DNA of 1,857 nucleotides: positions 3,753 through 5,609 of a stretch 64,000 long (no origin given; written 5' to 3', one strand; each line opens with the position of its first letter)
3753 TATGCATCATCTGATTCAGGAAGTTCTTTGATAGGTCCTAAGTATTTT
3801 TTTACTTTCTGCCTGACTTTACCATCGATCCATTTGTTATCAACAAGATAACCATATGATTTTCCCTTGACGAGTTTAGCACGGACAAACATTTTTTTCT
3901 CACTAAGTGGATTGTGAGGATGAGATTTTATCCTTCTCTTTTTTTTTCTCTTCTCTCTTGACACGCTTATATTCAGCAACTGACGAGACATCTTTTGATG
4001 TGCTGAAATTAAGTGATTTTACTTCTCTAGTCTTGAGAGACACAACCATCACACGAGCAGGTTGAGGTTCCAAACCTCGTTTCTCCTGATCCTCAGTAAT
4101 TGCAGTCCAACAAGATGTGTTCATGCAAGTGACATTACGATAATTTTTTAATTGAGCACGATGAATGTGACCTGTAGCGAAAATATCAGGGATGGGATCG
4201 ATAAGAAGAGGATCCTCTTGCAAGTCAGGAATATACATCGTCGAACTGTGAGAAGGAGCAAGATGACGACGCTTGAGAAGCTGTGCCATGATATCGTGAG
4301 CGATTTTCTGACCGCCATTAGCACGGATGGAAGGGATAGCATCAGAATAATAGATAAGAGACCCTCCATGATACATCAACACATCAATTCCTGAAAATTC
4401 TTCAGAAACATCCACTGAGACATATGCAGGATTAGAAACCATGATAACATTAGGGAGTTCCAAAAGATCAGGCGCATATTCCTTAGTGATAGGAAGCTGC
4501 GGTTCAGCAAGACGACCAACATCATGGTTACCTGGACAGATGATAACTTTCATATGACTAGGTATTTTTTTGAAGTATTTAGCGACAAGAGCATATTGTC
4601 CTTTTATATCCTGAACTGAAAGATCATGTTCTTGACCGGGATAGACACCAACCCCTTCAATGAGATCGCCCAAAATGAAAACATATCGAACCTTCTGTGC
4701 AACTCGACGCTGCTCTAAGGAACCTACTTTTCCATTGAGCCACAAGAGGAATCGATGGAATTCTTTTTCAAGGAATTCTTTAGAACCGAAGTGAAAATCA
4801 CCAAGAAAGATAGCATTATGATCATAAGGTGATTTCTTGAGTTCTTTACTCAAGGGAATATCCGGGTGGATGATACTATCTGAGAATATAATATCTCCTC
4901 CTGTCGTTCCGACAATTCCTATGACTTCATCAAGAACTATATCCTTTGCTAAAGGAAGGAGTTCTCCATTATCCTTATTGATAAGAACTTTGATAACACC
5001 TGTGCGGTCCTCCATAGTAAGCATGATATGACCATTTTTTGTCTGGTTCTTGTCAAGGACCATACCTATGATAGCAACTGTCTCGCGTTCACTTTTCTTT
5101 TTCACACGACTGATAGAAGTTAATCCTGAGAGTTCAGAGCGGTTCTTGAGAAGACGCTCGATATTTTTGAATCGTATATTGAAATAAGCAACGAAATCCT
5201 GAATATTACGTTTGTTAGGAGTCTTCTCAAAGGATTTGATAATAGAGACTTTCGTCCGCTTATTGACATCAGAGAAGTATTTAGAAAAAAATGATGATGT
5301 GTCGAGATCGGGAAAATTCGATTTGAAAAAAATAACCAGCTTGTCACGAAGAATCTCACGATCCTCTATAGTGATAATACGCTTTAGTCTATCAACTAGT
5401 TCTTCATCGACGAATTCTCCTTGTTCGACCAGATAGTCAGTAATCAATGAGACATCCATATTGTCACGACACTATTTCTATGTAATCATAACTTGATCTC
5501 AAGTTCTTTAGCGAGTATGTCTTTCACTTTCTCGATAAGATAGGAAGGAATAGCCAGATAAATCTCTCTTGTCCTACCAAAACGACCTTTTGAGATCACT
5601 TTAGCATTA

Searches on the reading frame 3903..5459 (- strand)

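Call 10: search_protein_families(library=pfam, proteins=[window:3903-5459:-], max_evalue=0.001)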
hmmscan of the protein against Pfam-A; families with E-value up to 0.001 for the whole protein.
window:3903-5459:- (518 aa): 3 families
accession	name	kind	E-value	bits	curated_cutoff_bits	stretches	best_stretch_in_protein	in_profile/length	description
PF04042.21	DNA_pol_E_B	-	8.4e-14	51.9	29.1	1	290-431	67-203/210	DNA polymerase alpha/epsilon subunit B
PF00149.33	Metallophos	-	2.1e-08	35.2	21.5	1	217-434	4-190/191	Calcineurin-like phosphoesterase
PF01336.31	tRNA_anti-codon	-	7.7e-07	29.4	27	1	128-186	1-57/75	OB-fold nucleic acid binding domain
